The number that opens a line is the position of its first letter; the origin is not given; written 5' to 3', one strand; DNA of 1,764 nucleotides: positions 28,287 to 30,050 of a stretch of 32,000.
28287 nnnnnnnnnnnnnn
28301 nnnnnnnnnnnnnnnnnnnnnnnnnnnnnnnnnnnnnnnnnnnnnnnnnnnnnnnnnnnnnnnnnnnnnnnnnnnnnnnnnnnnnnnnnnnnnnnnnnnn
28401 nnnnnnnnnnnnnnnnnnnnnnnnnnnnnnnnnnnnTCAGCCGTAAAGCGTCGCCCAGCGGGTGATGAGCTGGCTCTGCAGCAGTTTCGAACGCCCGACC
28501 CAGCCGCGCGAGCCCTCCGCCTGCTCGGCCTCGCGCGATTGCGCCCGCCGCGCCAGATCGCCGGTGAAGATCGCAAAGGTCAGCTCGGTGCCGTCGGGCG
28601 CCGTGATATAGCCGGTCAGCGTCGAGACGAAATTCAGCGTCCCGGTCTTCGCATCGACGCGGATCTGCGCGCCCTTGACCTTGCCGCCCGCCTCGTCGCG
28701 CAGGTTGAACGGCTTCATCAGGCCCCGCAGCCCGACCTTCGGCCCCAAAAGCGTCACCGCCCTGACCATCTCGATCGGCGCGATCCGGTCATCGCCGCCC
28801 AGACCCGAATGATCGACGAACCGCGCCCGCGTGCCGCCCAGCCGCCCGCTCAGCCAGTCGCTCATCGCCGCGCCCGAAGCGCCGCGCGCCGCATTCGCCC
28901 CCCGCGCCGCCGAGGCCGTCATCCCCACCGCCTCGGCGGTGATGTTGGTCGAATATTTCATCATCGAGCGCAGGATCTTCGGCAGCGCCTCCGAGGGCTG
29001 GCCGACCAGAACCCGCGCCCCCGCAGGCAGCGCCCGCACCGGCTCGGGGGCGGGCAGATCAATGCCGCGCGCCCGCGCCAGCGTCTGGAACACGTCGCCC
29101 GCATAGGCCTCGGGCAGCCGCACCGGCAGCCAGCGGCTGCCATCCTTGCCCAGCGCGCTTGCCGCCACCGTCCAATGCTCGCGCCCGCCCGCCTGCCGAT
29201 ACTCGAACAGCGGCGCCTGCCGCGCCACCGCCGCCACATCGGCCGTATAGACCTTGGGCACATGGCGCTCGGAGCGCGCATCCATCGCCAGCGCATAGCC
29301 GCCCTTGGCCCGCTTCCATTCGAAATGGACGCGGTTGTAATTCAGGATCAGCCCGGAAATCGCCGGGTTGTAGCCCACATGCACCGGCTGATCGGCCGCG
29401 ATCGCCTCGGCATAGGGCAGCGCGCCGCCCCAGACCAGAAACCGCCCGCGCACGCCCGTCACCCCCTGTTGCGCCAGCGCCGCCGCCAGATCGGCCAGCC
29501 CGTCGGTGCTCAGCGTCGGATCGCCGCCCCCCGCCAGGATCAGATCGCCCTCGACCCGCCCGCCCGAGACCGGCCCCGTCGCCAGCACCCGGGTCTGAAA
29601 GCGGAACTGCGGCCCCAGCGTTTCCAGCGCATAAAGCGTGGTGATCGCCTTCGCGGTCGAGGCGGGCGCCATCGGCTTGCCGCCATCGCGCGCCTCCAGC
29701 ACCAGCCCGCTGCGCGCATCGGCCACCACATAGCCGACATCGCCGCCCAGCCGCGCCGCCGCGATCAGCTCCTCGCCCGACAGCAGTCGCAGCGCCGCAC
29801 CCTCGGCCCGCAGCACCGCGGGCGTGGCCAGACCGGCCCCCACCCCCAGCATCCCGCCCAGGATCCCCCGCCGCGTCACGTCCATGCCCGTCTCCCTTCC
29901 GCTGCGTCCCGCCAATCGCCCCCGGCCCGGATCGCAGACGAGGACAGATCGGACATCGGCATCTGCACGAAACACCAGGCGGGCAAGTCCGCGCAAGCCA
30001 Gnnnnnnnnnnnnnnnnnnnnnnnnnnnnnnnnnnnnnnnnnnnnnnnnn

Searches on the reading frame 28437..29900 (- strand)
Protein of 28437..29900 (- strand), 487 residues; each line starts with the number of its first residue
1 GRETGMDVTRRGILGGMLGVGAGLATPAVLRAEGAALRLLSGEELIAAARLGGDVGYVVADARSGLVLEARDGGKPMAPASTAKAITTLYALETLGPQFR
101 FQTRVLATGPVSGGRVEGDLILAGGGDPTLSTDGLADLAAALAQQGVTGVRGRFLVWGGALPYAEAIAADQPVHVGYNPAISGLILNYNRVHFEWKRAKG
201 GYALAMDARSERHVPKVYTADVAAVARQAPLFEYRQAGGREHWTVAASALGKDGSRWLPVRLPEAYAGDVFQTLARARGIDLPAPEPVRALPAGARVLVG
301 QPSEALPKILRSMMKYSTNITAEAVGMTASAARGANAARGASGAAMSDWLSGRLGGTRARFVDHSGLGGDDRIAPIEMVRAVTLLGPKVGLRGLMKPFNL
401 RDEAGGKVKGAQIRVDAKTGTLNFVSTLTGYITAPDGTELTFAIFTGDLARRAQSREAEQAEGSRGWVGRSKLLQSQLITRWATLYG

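Call 19: search_protein_families(library=pfam, proteins=[window:28437-29900:-], max_evalue=0.001)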
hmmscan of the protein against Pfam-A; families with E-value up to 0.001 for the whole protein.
window:28437-29900:- (487 aa): 1 family
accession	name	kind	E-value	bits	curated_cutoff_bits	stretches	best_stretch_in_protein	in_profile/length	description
PF02113.21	Peptidase_S13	-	2.3e-57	195.2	22.8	1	45-458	8-433/444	D-Ala-D-Ala carboxypeptidase 3 (S13) family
